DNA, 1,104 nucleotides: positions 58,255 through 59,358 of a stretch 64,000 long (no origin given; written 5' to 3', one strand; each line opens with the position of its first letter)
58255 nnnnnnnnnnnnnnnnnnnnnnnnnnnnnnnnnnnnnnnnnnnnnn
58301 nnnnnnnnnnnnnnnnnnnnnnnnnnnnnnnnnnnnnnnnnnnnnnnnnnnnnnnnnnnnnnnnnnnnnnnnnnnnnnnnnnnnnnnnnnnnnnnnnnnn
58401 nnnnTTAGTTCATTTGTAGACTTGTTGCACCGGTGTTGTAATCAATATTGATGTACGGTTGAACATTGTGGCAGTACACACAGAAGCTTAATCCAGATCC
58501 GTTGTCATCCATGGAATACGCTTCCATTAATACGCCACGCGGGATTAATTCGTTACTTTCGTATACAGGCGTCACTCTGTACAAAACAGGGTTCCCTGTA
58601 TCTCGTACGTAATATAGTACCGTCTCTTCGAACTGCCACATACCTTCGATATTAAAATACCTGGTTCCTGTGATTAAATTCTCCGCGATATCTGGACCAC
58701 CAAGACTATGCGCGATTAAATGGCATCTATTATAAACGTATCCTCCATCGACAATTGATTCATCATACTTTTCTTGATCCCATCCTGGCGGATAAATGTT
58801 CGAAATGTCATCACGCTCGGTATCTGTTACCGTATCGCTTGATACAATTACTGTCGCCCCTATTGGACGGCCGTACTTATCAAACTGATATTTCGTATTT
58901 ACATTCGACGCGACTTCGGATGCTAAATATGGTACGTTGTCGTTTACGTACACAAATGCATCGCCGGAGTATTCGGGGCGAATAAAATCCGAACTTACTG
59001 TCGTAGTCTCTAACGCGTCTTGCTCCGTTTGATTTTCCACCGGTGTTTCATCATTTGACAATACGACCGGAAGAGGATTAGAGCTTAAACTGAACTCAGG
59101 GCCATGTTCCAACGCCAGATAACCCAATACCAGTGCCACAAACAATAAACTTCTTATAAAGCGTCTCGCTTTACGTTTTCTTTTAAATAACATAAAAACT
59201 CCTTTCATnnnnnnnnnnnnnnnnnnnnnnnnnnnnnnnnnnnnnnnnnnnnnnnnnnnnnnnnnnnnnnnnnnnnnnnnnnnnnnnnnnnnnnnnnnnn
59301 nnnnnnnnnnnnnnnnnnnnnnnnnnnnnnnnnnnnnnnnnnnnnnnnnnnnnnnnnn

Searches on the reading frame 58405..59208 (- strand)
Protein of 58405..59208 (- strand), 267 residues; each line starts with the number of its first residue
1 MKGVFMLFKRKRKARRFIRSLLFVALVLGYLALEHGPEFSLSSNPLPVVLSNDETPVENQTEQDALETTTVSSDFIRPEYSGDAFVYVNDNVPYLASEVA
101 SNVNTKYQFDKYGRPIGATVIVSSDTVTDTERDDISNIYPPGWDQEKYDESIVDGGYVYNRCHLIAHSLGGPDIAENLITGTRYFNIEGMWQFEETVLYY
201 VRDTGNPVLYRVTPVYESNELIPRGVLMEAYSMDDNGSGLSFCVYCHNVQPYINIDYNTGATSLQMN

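Call 41: search_protein_families(library=pfam, proteins=[window:58405-59208:-], max_evalue=0.001)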
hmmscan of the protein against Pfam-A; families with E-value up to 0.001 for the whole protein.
window:58405-59208:- (267 aa): 2 families
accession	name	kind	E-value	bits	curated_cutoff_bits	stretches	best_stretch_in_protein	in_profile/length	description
PF13930.12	Endonuclea_NS_2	-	8.6e-18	65.2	27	1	105-230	10-128/132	DNA/RNA non-specific endonuclease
PF01223.29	Endonuclease_NS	-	0.00023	21.3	23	1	146-237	71-176/223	DNA/RNA non-specific endonuclease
